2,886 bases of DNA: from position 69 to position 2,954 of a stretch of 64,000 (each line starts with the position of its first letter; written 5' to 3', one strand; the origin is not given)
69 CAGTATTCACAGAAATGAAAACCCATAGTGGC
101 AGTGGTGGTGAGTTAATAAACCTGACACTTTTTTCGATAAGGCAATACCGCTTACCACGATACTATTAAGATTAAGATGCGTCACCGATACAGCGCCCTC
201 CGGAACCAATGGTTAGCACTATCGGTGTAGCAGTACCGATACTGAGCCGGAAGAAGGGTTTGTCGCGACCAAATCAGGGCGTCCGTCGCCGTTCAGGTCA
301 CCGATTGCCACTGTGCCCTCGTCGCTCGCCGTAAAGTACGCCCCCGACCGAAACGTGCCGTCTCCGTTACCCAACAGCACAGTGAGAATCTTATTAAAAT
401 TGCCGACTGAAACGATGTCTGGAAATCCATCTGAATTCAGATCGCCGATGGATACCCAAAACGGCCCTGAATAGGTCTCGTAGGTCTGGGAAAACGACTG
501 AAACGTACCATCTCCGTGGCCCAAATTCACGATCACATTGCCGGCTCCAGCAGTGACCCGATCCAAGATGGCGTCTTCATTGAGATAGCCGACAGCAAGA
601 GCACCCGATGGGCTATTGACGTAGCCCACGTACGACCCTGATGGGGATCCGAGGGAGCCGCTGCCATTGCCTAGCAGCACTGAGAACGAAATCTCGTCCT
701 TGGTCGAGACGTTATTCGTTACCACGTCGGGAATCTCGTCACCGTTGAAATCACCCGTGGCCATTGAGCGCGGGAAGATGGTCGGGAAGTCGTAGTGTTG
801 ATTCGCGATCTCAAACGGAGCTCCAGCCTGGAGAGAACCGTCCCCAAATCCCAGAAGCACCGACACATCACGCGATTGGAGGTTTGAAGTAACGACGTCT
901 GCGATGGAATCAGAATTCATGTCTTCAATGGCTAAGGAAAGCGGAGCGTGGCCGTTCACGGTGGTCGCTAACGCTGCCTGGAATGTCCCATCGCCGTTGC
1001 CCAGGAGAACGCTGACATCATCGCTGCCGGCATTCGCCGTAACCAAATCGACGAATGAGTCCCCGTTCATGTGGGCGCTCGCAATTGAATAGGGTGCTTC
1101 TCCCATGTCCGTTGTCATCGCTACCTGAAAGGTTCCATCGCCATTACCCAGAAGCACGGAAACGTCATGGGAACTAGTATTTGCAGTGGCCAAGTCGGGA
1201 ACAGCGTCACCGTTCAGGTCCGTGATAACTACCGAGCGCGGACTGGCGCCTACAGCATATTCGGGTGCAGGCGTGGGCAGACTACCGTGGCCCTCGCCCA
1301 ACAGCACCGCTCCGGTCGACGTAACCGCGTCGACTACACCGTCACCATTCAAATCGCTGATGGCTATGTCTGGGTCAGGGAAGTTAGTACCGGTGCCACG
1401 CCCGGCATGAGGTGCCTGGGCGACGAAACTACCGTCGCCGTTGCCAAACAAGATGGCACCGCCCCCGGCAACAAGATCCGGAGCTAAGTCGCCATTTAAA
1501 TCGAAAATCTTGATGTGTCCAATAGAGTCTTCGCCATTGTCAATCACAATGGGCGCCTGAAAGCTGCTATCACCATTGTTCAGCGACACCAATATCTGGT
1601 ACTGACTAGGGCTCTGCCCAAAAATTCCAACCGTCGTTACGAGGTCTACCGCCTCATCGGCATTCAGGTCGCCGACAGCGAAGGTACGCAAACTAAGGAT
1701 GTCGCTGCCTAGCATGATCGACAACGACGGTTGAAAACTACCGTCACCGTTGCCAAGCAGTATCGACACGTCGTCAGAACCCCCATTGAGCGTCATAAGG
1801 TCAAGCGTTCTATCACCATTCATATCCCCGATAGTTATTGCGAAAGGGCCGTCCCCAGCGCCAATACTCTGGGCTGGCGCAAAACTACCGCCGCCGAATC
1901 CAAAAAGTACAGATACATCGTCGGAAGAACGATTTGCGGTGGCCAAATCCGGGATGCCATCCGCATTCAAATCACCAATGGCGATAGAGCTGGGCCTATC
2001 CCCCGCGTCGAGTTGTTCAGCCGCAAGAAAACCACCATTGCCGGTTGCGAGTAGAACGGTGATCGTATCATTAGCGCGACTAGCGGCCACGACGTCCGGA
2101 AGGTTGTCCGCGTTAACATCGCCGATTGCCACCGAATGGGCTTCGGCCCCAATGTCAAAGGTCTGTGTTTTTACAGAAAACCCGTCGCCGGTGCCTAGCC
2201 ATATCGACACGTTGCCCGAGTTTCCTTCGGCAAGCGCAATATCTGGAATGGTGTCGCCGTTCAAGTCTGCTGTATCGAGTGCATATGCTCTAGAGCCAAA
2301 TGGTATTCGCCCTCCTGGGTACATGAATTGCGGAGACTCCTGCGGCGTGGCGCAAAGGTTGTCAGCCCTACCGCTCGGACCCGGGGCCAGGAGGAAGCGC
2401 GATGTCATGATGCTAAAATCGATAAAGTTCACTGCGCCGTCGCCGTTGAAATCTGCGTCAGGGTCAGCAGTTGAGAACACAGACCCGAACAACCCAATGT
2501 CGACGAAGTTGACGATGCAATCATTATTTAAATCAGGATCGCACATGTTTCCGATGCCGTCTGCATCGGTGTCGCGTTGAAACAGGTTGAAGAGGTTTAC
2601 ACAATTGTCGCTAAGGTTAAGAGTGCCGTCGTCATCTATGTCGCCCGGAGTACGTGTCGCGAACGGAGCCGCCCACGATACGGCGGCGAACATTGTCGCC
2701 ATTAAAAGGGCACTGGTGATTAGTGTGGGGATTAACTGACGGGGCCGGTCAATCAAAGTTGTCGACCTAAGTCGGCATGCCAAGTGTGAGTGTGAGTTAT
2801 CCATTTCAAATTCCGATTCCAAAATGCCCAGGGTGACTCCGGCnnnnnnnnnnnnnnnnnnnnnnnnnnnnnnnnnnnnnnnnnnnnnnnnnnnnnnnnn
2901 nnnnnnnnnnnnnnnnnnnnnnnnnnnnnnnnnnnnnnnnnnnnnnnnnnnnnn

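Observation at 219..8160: Tandem triplication of secreted double-propeller FG-GAP proteins (exactly 14 repeats each, 860-862 aa)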

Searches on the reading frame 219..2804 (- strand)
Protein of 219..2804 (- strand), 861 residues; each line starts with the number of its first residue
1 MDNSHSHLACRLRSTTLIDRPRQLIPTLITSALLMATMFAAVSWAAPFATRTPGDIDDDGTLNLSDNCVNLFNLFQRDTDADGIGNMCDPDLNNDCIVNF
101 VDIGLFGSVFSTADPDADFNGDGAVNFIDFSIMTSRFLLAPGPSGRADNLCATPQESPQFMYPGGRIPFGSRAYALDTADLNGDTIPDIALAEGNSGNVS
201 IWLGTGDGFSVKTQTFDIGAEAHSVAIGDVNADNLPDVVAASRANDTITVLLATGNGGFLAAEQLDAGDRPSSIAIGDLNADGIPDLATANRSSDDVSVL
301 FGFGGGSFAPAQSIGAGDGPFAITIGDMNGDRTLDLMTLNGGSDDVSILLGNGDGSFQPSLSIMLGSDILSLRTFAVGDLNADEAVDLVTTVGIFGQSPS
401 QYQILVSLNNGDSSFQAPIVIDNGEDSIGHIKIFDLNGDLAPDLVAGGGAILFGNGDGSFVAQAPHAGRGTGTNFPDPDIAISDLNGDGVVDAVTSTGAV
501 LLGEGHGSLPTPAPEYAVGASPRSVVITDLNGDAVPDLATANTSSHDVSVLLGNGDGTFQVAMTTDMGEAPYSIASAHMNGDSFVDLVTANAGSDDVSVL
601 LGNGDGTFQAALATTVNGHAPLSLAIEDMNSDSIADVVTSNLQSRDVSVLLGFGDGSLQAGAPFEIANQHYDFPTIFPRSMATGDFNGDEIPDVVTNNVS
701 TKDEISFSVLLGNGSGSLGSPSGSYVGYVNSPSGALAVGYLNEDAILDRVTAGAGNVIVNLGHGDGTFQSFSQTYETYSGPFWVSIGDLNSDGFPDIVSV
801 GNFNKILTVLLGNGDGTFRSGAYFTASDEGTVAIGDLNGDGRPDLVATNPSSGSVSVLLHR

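Call 6: search_protein_families(library=pfam, proteins=[window:219-2804:-], max_evalue=0.01)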
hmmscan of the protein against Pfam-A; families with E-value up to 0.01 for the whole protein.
window:219-2804:- (861 aa): 3 families
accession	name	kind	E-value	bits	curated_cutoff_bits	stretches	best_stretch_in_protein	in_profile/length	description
PF13517.12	FG-GAP_3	-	3.8e-64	213.6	26.9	9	788-846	1-60/61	FG-GAP-like repeat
PF01839.29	FG-GAP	-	4e-28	97.2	22.1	3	831-858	4-37/37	FG-GAP repeat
PF16743.10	PliI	-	0.001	19.2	27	0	832-857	62-87/123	Periplasmic lysozyme inhibitor of I-type lysozyme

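Call 7: search_protein_families(library=ncbifam, proteins=[window:219-2804:-], max_evalue=0.01)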
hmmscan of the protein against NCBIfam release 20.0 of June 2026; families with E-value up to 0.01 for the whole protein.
window:219-2804:- (861 aa): 5 families
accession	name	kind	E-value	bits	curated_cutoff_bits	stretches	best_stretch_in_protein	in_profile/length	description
NF047638.1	throspo3_MtsC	equivalog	8.1e-12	44.7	350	1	54-123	194-263/428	cell-cell cohesion MYXO-CTERM protein MtsC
NF045500.1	Omp28_seleno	equivalog_domain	2.8e-09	36.8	200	1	53-91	272-310/377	Omp28-related selenoprotein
NF047539.1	XAC2610_fam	domain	9.2e-09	35.7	35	0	275-294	2-21/89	XAC2610-related protein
NF052323.1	T9SSA_dep_M6i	equivalog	0.00024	19.2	600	0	783-855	788-862/1043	T9SS-dependent M6-like inactivated metalloprotease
NF041540.1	dockerin_GC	domain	0.0039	17.6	29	1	88-137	1-63/67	GC-type dockerin domain-anchored protein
